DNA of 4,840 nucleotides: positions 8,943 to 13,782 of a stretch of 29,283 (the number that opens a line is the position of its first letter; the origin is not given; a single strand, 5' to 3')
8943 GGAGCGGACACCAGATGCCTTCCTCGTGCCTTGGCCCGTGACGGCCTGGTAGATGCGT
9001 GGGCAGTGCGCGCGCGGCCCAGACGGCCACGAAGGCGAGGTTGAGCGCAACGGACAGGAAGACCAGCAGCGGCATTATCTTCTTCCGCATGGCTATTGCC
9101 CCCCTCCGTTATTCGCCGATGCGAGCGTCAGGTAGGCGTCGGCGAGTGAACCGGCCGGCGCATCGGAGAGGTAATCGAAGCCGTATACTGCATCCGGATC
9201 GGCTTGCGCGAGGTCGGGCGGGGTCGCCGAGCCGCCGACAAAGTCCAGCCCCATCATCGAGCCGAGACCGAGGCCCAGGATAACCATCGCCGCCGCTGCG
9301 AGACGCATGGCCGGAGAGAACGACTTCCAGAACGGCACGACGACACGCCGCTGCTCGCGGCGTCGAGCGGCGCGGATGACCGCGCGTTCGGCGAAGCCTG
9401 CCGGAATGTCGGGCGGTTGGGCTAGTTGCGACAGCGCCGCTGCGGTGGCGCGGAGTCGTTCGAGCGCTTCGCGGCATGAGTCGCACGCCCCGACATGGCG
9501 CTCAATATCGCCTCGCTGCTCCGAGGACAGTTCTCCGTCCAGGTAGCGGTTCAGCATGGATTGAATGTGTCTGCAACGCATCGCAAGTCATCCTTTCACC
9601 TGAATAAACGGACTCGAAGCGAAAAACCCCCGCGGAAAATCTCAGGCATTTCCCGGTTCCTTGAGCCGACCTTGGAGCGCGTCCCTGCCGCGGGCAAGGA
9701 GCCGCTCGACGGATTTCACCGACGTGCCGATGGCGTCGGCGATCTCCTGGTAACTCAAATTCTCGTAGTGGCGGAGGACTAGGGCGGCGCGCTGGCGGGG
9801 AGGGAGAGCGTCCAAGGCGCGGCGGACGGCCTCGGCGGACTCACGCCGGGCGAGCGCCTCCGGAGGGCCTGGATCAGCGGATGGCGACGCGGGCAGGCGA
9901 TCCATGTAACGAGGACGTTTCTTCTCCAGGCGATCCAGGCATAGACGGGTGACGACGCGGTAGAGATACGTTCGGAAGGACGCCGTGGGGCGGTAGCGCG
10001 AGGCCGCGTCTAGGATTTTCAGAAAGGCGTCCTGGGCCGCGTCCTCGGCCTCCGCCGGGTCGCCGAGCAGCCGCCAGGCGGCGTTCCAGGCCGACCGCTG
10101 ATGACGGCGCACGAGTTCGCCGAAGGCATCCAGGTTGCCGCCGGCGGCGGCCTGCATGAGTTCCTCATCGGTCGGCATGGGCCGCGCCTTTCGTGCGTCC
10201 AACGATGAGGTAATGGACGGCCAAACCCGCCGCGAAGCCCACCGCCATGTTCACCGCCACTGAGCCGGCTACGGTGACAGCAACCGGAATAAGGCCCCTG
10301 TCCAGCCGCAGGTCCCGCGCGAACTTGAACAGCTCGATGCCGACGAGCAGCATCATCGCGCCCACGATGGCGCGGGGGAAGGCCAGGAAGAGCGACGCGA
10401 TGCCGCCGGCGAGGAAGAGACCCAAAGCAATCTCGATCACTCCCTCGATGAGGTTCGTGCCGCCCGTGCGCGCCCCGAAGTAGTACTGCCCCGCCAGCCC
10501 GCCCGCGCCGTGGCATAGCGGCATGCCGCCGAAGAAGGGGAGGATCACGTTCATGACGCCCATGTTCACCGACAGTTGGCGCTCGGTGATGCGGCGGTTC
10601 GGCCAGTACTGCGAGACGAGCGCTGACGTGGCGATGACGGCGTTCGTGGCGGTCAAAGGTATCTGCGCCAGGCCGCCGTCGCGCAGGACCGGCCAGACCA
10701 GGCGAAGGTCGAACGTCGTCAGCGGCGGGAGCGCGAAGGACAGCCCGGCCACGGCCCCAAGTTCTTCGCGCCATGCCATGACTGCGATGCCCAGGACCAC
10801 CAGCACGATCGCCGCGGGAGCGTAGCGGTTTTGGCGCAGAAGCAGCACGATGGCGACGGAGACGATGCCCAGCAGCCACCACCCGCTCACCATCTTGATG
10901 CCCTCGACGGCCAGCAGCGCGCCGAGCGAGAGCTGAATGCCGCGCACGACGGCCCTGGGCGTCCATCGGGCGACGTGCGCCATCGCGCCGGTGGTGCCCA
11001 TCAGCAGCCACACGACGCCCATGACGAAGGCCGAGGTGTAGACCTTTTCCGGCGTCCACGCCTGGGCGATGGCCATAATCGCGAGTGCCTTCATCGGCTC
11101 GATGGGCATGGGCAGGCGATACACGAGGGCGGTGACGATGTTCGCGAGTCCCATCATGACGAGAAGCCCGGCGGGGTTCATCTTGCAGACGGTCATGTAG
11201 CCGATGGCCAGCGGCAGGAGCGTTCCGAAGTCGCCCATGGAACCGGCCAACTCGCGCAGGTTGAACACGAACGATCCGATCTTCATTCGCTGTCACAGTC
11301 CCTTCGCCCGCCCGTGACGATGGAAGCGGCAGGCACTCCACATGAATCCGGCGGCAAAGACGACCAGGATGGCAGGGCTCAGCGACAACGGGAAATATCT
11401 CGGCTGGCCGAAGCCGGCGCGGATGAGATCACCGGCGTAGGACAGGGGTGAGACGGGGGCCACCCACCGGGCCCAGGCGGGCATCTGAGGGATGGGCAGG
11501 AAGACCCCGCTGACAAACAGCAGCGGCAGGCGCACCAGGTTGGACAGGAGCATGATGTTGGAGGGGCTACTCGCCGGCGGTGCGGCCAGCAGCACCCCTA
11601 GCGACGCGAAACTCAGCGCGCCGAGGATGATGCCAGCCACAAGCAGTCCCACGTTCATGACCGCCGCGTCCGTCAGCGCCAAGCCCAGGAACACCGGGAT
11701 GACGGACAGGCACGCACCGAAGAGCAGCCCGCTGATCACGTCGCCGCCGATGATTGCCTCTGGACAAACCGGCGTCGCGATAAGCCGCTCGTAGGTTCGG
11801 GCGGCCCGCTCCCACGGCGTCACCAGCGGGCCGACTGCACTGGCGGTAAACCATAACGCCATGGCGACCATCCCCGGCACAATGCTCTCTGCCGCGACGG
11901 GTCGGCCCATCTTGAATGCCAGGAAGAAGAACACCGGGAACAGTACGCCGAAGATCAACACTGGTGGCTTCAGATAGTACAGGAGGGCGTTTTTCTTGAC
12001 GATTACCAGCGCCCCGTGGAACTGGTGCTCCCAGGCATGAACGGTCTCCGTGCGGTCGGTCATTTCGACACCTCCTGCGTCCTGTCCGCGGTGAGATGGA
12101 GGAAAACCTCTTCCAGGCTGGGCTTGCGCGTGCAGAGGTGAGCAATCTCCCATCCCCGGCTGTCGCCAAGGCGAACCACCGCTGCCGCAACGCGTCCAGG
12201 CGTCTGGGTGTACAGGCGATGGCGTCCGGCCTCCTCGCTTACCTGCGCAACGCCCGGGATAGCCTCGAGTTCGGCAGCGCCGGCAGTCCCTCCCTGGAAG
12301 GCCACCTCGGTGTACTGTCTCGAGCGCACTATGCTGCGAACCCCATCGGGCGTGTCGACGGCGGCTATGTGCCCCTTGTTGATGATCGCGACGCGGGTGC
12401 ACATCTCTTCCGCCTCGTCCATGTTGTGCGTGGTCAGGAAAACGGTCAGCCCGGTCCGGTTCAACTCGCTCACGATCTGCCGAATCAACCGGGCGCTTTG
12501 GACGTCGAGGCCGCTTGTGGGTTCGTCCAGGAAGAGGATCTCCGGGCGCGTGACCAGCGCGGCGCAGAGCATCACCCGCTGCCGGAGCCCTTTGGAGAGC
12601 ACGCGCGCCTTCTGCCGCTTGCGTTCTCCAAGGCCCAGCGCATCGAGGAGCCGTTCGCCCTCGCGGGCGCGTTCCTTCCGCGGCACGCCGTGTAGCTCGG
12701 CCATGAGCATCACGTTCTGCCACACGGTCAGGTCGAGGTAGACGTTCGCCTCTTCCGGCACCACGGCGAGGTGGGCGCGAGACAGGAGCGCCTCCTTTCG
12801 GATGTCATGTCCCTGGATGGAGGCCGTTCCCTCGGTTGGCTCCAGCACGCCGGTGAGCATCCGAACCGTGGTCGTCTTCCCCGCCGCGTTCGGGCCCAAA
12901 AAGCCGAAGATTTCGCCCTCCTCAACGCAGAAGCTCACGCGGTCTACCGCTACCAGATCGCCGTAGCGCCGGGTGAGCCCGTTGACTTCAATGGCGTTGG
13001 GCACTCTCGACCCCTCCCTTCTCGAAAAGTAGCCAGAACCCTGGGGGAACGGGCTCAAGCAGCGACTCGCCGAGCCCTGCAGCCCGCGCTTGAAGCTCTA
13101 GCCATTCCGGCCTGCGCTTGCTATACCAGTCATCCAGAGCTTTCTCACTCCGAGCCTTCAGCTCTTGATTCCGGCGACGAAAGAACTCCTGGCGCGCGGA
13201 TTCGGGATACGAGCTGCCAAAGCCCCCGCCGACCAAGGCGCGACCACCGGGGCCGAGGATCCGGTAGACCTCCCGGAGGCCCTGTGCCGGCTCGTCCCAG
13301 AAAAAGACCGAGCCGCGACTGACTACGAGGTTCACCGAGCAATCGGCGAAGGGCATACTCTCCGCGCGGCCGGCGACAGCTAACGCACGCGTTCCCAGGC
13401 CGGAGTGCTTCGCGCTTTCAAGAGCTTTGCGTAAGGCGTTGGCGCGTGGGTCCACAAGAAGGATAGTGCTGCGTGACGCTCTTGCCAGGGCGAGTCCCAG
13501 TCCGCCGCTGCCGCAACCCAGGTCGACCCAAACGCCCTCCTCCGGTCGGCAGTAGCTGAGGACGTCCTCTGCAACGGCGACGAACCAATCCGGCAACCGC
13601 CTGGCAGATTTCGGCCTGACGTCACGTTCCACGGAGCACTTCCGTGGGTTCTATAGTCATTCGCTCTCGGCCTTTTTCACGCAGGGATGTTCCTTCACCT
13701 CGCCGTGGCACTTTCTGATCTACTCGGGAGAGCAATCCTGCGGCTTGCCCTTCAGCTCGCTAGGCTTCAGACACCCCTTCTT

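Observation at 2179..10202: ECF sigma, ZAS anti-sigma, LTXXQ protein, His/Cys-rich secreted protein and a tripartite RND efflux pump in one co-directional array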

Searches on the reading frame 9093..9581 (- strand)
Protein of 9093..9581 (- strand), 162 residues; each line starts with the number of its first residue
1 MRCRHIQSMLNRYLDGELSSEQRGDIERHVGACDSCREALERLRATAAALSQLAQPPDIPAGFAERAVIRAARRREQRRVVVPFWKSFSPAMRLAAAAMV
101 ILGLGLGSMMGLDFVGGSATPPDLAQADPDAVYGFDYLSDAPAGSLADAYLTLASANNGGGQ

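Call 5: search_protein_families(library=pfam, proteins=[window:9093-9581:-], max_evalue=0.01)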
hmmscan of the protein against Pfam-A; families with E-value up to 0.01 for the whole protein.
window:9093-9581:- (162 aa): 2 families
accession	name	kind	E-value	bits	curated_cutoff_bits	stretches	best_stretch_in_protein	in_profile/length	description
PF13490.11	zf-HC2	-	1.2e-10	41.7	22.2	1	3-37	1-35/35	Putative zinc-finger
PF11859.13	DUF3379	-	0.00088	19.1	33.2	1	24-108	19-95/232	Protein of unknown function (DUF3379)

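Call 6: search_protein_families(library=ncbifam, proteins=[window:9093-9581:-], max_evalue=0.01)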
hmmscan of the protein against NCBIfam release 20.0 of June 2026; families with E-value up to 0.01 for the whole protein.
window:9093-9581:- (162 aa): 5 families
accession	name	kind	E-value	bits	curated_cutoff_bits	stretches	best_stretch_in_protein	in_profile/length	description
NF052375.1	antisigma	equivalog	1.1e-13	51.8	100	1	11-115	3-108/217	anti-sigma factor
NF010501.0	PRK13920.1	subfamily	5.8e-08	32.6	225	1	5-115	3-103/213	putative anti-sigmaE protein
TIGR03988.1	antisig_RsrA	equivalog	4.3e-06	26.7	62.5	1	3-41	2-40/77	mycothiol system anti-sigma-R factor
NF052368.1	antisigmaE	subfamily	8e-06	25.6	50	1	1-38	2-39/48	anti-sigma factor family protein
TIGR02451.1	anti_sig_ChrR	subfamily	0.00044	20.1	124.5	1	8-79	6-77/216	ChrR family anti-sigma-E factor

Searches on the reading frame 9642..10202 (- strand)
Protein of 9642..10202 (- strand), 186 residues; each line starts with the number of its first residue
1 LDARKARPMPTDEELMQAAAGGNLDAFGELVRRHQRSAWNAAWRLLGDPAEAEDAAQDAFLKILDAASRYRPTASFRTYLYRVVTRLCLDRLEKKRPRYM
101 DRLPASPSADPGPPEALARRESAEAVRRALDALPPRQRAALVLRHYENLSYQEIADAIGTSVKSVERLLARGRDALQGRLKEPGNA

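Call 5: search_protein_families(library=pfam, proteins=[window:9642-10202:-], max_evalue=0.01)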
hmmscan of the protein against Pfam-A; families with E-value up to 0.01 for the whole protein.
window:9642-10202:- (186 aa): 8 families
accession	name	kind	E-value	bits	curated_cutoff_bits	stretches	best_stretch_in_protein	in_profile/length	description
PF04542.20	Sigma70_r2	-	8.1e-20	70.8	24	1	30-96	1-69/71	Sigma-70 region 2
PF08281.18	Sigma70_r4_2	-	3e-18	65.6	25.7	1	124-176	2-54/54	Sigma-70, region 4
PF04545.22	Sigma70_r4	-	8.4e-12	44.9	24.1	1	129-177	1-49/50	Sigma-70, region 4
PF13384.12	HTH_23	-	8.8e-05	22.6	24.6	1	136-171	5-40/50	Homeodomain-like domain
PF22233.2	PhyR_sigma-like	-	0.00017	21.8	27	1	130-170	1-41/50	Response regulator PhyR, sigma-like domain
PF07638.17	Sigma70_ECF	-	0.00034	21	21.1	1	123-178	127-181/185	ECF sigma factor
PF00325.26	Crp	-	0.0014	18.7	21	1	149-171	3-25/32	Bacterial regulatory proteins, crp family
PF13551.12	HTH_29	-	0.0073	16.8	28.1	0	138-185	1-52/64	Winged helix-turn helix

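Call 6: search_protein_families(library=ncbifam, proteins=[window:9642-10202:-], max_evalue=0.01)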
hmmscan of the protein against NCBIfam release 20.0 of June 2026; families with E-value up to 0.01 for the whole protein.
window:9642-10202:- (186 aa): 104 families (the best 25 are shown)
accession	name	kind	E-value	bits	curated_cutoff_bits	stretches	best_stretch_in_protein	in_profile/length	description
NF004113.0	PRK05602.1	equivalog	1.2e-50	172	208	1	10-182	30-203/211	RNA polymerase sigma factor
NF009176.0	PRK12524.1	equivalog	3.4e-37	128.2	264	1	10-181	11-185/196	RNA polymerase sigma factor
TIGR02937.1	sigma70-ECF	superfamily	5.1e-37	127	42.9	1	25-179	1-164/165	sigma-70 family RNA polymerase sigma factor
NF007225.0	PRK09643.1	equivalog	6.4e-35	120.7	190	1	9-181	11-183/204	RNA polymerase sigma factor SigM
NF009190.0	PRK12538.1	equivalog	2.3e-33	115.8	303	1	10-181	48-220/233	RNA polymerase sigma factor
NF009166.1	PRK12513.1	equivalog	3.1e-33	115.1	206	1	7-181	4-187/193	RNA polymerase sigma factor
NF007223.0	PRK09641.1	equivalog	3.1e-32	111.9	209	1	15-181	8-185/187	RNA polymerase sigma factor SigW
TIGR02983.1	SigE-fam_strep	subfamily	5.4e-31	107.7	141.55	1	25-182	6-160/162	SigE family RNA polymerase sigma factor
NF007229.0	PRK09647.1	equivalog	3e-29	101.9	265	1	22-182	41-204/220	RNA polymerase sigma factor SigE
NF058625.1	sigma_PG0214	equivalog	9.9e-29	100.2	130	1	25-182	4-163/170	GFO_1088 family ECF-type sigma factor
NF006089.0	PRK08241.1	subfamily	1.5e-28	99.9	240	2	9-107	6-104/343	RNA polymerase subunit sigma-70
TIGR02985.1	Sig70_bacteroi1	subfamily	3.9e-28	98.7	126.4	1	26-177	2-159/162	RNA polymerase sigma-70 factor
TIGR02948.1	SigW_bacill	equivalog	5.6e-27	95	243.1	1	15-181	8-185/187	RNA polymerase sigma factor SigW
NF009172.0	PRK12519.1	subfamily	9.1e-27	93.9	222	1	8-180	12-189/194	RNA polymerase sigma factor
TIGR02960.1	SigX5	hypoth_equivalog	6.3e-26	91.3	264.75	2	25-120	5-99/322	RNA polymerase sigma-70 factor, TIGR02960 family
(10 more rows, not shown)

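Call 66: search_solved_structures(query=window:9642-10178:-, max_evalue=0.00001)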
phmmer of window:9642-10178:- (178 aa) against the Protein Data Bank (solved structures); distinct sequences matched with E-value up to 0.00001: 22.
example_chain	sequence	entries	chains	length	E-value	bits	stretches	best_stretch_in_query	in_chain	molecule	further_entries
9m9d_F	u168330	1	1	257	3.2e-22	82.6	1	15-172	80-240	ECF RNA polymerase sigma factor SigE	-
9m9e_F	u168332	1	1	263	3.4e-22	82.6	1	15-172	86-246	ECF RNA polymerase sigma factor SigE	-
9m98_F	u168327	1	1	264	3.5e-22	82.5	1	15-172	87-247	ECF RNA polymerase sigma factor SigE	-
5wuq_A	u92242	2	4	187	2e-20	76.8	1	11-173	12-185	ECF RNA polymerase sigma factor SigW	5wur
7qh5_A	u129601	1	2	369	1.4e-17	67.6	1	91-174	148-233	RNA polymerase sigma factor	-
6in7_B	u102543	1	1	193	3.6e-17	66.2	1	3-172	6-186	RNA polymerase sigma-H factor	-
8z6g_B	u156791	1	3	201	4.1e-17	66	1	3-172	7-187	RNA polymerase sigma factor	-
1or7_A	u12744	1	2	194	3.3e-13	53.4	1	3-172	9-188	RNA polymerase sigma-E factor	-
6jbq_F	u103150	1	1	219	5.1e-13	52.7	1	3-172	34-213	ECF RNA polymerase sigma-E factor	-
4cxf_A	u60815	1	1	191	6.8e-13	52.3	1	4-171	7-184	RNA POLYMERASE SIGMA FACTOR CNRH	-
6jcy_F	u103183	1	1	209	1e-12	51.7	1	31-174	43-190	ECF RNA polymerase sigma factor SigH,ECF RNA polymerase sigma factor SigE,ECF RNA polymera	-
5zx2_F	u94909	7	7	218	2.4e-10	44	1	31-174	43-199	ECF RNA polymerase sigma factor SigH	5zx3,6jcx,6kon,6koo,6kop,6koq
5xe7_A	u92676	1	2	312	2.1e-09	40.9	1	23-169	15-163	ECF RNA polymerase sigma factor SigJ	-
8jzt_A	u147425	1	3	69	4.9e-08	36.5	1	109-171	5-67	RNA polymerase sigma factor SigF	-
2q1z_A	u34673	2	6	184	3.3e-07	33.8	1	36-167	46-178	RpoE, ECF SigE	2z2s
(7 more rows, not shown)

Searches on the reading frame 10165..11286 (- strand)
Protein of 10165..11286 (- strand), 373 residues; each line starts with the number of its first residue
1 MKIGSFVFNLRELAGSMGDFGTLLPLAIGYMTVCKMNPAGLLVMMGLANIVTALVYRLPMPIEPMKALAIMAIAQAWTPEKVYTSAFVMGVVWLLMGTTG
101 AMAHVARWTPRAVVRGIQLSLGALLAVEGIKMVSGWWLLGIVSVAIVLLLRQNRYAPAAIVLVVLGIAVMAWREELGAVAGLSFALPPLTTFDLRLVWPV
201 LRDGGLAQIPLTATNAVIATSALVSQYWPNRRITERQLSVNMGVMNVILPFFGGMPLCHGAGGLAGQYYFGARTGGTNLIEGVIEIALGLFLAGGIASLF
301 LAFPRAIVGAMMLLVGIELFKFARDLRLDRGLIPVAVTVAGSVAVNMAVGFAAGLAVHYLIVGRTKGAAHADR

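Call 5: search_protein_families(library=pfam, proteins=[window:10165-11286:-], max_evalue=0.01)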
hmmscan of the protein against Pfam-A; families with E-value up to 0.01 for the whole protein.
window:10165-11286:- (373 aa): 1 family
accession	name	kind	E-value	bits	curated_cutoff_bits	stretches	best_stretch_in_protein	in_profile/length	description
PF16983.11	MFS_MOT1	-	7e-53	178.1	30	2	204-319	5-111/111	Molybdate transporter of MFS superfamily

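Call 6: search_protein_families(library=ncbifam, proteins=[window:10165-11286:-], max_evalue=0.01)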
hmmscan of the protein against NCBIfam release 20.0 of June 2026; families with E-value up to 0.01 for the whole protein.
window:10165-11286:- (373 aa): 1 family
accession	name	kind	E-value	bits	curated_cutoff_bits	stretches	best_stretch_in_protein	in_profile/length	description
TIGR00815.1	sulP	subfamily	5e-06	25.3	380.45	1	190-357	252-416/565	sulfate permease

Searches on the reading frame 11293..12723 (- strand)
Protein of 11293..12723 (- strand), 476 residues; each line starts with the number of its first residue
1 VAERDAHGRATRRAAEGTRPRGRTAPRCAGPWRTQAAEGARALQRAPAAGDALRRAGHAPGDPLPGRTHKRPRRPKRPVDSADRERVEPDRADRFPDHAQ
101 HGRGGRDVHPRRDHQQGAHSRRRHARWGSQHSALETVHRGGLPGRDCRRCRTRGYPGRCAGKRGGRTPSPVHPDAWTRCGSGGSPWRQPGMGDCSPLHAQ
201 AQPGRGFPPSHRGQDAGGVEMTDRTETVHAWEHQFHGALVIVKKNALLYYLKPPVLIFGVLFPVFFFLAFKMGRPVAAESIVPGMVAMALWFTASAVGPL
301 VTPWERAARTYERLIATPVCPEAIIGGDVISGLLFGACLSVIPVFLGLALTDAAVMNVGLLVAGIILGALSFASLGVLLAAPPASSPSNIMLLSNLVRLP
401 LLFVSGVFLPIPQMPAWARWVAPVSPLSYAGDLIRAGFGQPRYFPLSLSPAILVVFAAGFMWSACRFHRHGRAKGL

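Call 5: search_protein_families(library=pfam, proteins=[window:11293-12723:-], max_evalue=0.01)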
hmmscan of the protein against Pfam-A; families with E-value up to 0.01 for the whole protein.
window:11293-12723:- (476 aa): 2 families
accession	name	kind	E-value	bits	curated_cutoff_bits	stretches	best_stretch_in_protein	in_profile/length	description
PF01061.29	ABC2_membrane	-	2.2e-21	76.8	26.9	1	240-437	5-209/211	ABC-2 type transporter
PF12698.13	ABC2_membrane_3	-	3e-12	46.7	31.6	1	279-463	162-344/347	ABC-2 family transporter protein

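Call 6: search_protein_families(library=ncbifam, proteins=[window:11293-12723:-], max_evalue=0.01)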
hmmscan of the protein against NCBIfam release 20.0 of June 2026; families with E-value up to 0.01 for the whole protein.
window:11293-12723:- (476 aa): 7 families
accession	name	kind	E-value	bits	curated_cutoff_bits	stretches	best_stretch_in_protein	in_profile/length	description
NF011648.0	PRK15066.1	subfamily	1.8e-16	60.4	225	1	278-471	60-252/257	ABC transporter permease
TIGR01247.1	drrB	subfamily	8.6e-15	55.1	223.05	1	279-461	48-229/236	daunorubicin resistance ABC transporter membrane protein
TIGR00025.1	Mtu_efflux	paralog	3.4e-10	39.9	146.9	1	277-457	37-221/238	ABC transporter efflux protein, DrrB family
TIGR01291.1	nodJ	subfamily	1.7e-08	34.4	206.65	1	279-441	58-220/253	ABC-2 type transporter, NodJ family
NF038293.1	permease_SagH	equivalog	0.00074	18.4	450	1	285-432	184-331/370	SagH family ABC transporter permease subunit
TIGR00956.1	3a01205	subfamily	0.0021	15.7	1959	1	388-432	561-605/1394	pleiotropic drug resistance family protein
TIGR01248.1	drrC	subfamily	0.0098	16.1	165.65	0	325-430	39-141/152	daunorubicin resistance protein C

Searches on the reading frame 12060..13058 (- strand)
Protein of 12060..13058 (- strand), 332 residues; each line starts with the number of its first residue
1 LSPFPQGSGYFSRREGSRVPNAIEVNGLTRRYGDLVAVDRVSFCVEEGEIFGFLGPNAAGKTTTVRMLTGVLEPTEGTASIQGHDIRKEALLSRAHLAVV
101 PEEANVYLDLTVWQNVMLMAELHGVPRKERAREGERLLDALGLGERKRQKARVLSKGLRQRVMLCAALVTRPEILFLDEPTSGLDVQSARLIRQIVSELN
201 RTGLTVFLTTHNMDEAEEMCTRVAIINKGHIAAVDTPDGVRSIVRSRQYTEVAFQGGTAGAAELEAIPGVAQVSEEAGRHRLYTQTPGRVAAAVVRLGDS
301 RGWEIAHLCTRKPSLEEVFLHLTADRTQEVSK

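Call 7: search_protein_families(library=pfam, proteins=[window:12060-13058:-], max_evalue=0.001)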
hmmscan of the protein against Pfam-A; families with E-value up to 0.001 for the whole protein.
window:12060-13058:- (332 aa): 3 families
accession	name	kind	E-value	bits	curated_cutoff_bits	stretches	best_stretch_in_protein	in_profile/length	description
PF00005.33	ABC_tran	-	1.2e-30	107.4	25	1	39-182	2-137/137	ABC transporter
PF13304.12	AAA_21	-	1.2e-13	52.3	27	1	141-212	225-299/304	AAA domain, putative AbiEii toxin, Type IV TA system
PF13732.12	DrrA1-3_C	-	1.5e-06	29.3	27.4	1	240-322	6-80/81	ATP-binding protein DrrA1-3-like, C-terminal domain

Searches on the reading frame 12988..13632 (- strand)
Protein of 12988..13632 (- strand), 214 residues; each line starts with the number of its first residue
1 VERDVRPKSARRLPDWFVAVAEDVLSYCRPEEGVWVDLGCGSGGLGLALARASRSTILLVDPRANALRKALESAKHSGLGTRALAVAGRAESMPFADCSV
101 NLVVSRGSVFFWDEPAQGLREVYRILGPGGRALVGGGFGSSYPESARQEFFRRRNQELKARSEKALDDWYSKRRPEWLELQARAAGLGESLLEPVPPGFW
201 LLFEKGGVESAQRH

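Call 7: search_protein_families(library=pfam, proteins=[window:12988-13632:-], max_evalue=0.001)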
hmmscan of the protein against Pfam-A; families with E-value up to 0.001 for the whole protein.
window:12988-13632:- (214 aa): 7 families
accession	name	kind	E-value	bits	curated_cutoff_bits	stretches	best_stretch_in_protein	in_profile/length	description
PF08241.18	Methyltransf_11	-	9.4e-17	61.9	21.2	1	36-133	1-94/95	Methyltransferase domain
PF13649.12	Methyltransf_25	-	7.3e-16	59.1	27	1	36-130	2-97/97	Methyltransferase domain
PF13847.12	Methyltransf_31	-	1.9e-11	44.3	27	1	36-134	8-109/145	Methyltransferase domain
PF08242.18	Methyltransf_12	-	2.3e-10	41.5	30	1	36-131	1-97/98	Methyltransferase domain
PF01209.24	Ubie_methyltran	-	2e-07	31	20.1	1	35-134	51-151/233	ubiE/COQ5 methyltransferase family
PF13489.12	Methyltransf_23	-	7.6e-06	26.2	27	1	29-134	20-116/164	Methyltransferase domain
PF05175.20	MTS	-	2.1e-05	24.7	23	1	32-82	32-84/170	Methyltransferase small domain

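Call 76: search_protein_families(library=pfam, proteins=[window:12988-13632:-], max_evalue=0.1)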
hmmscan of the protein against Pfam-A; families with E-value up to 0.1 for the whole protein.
window:12988-13632:- (214 aa): 10 families
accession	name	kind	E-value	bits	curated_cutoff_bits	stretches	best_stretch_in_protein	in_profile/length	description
PF08241.18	Methyltransf_11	-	9.4e-17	61.9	21.2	1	36-133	1-94/95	Methyltransferase domain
PF13649.12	Methyltransf_25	-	7.3e-16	59.1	27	1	36-130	2-97/97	Methyltransferase domain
PF13847.12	Methyltransf_31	-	1.9e-11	44.3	27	1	36-134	8-109/145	Methyltransferase domain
PF08242.18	Methyltransf_12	-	2.3e-10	41.5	30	1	36-131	1-97/98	Methyltransferase domain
PF01209.24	Ubie_methyltran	-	2e-07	31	20.1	1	35-134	51-151/233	ubiE/COQ5 methyltransferase family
PF13489.12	Methyltransf_23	-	7.6e-06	26.2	27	1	29-134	20-116/164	Methyltransferase domain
PF05175.20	MTS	-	2.1e-05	24.7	23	1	32-82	32-84/170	Methyltransferase small domain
PF06325.19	PrmA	-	0.026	14.5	22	1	29-86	160-215/296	Ribosomal protein L11 methyltransferase (PrmA)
PF24675.1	NpmA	-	0.053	13.2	60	1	28-94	20-90/214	16S rRNA (adenine(1408)-N(1))-methyltransferase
PF05148.21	Methyltransf_8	-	0.085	13.1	27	0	91-133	114-155/219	Hypothetical methyltransferase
